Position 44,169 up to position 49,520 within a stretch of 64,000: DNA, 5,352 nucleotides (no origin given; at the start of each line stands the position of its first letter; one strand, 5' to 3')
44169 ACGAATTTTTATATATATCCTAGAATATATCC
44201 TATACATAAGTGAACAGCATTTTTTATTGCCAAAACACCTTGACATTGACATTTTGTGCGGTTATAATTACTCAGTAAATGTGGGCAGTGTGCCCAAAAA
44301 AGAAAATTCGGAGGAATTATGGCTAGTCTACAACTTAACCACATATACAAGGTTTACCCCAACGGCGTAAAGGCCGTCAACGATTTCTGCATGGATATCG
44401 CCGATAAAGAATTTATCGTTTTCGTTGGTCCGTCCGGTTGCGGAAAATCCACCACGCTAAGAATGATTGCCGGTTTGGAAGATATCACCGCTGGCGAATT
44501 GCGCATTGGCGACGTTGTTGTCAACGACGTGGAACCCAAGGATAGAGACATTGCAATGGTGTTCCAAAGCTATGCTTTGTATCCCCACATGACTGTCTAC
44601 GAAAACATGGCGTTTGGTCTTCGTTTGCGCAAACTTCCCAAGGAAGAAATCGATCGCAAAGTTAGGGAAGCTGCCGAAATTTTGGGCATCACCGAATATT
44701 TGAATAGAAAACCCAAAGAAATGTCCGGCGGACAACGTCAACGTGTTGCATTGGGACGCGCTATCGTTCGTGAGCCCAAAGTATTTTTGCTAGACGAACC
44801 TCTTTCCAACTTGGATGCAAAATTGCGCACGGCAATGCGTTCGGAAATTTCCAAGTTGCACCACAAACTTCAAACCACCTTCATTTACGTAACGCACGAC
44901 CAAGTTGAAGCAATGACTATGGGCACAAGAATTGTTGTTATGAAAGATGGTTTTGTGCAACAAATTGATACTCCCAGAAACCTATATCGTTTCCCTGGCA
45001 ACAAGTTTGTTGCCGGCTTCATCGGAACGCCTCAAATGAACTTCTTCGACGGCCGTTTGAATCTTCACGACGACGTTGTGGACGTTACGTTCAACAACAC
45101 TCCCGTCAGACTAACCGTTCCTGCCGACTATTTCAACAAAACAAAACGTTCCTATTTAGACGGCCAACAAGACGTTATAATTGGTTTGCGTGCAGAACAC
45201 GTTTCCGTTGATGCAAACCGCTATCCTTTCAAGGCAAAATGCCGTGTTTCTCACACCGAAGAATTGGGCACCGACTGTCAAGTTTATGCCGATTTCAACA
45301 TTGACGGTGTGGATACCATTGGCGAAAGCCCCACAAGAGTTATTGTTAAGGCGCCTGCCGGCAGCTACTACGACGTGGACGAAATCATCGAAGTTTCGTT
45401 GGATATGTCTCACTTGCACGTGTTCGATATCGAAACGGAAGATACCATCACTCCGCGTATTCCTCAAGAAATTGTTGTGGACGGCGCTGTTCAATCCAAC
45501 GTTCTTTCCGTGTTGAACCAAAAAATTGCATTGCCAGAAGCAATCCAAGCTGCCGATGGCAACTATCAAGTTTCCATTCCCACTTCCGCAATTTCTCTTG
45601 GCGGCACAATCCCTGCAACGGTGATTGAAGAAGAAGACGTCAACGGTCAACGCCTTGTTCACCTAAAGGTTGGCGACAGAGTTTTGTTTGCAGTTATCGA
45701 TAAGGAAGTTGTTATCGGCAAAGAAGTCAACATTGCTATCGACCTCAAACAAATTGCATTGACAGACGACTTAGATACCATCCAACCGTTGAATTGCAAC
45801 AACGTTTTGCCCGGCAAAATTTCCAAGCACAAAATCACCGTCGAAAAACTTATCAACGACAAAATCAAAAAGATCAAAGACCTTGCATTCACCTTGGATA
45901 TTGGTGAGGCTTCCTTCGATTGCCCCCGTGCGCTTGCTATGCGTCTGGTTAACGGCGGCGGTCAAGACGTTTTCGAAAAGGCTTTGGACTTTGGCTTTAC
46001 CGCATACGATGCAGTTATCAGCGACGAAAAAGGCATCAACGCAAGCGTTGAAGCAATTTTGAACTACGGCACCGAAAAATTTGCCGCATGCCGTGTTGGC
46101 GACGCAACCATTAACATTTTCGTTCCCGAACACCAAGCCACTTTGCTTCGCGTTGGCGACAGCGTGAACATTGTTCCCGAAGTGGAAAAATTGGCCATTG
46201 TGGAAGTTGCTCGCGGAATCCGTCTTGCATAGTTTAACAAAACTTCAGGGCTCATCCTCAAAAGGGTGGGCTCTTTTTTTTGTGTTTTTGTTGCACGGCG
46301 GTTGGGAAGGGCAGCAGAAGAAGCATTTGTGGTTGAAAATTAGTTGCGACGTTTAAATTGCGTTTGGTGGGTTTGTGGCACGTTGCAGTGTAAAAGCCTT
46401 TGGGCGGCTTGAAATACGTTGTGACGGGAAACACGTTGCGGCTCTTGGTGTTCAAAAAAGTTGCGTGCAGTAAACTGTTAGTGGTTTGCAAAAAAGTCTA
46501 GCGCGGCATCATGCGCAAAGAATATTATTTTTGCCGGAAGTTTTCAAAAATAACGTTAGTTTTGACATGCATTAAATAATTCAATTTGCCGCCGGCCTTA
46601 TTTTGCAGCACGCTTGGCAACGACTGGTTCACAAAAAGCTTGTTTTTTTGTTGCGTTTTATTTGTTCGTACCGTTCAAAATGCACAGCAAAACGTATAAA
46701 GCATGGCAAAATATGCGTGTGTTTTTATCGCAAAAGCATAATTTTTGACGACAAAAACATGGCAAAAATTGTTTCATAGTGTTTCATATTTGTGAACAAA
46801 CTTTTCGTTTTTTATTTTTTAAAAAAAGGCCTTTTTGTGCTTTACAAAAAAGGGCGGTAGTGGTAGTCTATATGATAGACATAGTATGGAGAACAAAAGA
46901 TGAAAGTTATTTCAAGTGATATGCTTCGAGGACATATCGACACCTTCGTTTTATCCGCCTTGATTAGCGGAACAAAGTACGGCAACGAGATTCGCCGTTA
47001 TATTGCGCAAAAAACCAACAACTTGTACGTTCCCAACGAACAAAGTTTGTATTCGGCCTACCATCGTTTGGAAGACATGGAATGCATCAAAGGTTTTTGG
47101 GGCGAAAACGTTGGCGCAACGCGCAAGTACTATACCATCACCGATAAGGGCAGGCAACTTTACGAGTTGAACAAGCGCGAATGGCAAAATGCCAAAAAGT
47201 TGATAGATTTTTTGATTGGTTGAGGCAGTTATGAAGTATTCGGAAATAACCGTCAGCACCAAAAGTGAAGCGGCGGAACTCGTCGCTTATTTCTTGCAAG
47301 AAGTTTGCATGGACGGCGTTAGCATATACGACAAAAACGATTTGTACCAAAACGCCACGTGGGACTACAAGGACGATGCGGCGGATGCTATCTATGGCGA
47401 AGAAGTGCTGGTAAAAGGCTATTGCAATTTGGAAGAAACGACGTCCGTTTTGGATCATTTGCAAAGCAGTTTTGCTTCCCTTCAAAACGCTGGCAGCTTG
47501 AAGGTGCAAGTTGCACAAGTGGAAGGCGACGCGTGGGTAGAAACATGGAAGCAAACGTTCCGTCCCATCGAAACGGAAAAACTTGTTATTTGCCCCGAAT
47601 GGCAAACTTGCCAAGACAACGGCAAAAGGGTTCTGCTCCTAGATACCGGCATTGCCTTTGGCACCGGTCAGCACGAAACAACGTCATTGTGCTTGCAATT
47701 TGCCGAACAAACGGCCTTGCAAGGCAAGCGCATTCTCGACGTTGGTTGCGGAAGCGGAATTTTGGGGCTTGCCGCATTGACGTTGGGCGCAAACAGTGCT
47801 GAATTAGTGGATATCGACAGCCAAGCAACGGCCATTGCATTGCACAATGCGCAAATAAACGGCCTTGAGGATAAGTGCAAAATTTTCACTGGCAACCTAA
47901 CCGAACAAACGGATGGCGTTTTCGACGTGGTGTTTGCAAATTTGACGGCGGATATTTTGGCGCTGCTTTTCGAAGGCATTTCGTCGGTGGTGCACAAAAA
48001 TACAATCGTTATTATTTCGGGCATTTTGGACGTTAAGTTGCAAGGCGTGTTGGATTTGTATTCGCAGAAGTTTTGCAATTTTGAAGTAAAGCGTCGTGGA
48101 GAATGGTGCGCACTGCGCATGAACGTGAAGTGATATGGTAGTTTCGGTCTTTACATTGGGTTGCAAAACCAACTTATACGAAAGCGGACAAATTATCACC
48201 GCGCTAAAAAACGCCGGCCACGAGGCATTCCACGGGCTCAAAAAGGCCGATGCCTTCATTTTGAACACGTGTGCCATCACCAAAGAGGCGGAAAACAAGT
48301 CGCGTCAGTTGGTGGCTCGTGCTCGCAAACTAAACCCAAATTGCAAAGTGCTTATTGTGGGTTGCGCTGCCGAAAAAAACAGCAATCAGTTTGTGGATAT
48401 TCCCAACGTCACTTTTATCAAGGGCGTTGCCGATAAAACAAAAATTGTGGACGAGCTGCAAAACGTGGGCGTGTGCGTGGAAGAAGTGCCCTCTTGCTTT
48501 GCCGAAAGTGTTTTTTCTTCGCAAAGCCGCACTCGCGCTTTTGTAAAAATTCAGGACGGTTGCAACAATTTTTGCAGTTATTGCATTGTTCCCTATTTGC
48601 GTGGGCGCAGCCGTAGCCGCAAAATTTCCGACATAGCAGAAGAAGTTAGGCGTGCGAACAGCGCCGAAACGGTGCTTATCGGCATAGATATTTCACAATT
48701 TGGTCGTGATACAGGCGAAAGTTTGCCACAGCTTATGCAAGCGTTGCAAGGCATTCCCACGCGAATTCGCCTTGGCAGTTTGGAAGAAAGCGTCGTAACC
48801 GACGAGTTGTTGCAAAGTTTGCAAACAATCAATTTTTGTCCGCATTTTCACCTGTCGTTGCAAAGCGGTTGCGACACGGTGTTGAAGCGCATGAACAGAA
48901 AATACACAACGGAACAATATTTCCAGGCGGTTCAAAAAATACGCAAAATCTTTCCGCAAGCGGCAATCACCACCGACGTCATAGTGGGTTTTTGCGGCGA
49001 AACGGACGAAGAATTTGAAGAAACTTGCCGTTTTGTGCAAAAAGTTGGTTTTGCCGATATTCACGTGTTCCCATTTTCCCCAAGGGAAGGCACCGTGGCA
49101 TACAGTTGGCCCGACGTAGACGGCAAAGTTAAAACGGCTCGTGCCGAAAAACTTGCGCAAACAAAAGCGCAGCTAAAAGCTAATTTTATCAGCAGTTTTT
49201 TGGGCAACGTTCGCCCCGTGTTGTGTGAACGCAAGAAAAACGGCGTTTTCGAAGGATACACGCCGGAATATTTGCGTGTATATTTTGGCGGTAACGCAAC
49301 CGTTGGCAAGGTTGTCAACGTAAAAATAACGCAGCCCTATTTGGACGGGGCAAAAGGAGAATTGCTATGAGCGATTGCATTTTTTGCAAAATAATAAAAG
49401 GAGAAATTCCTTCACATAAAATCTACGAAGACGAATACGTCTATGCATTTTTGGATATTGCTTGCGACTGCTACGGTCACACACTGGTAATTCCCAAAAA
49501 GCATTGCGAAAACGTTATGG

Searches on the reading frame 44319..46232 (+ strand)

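Call 69: search_protein_families(library=pfam, proteins=[window:44319-46232:+], max_evalue=0.00001)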
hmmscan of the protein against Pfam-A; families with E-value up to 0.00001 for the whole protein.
window:44319-46232:+ (637 aa): 3 families
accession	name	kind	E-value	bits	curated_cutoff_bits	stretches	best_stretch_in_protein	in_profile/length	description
PF00005.33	ABC_tran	-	2e-31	109.8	25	1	21-162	2-136/137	ABC transporter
PF17912.7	OB_MalK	-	2.4e-08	35.2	27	1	236-295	1-53/53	MalK OB fold domain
PF02463.25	SMC_N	-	6.8e-08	32.6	40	1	27-210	21-216/220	RecF/RecN/SMC N terminal domain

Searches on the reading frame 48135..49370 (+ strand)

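Call 69: search_protein_families(library=pfam, proteins=[window:48135-49370:+], max_evalue=0.00001)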
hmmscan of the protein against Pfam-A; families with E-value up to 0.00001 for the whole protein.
window:48135-49370:+ (411 aa): 2 families
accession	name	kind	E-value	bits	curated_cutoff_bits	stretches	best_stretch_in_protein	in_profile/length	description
PF04055.27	Radical_SAM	-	1.7e-29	103.5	29.5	1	138-301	2-166/166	Radical SAM superfamily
PF00919.26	UPF0004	-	9.5e-22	77.3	27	1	4-91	3-91/98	Uncharacterized protein family UPF0004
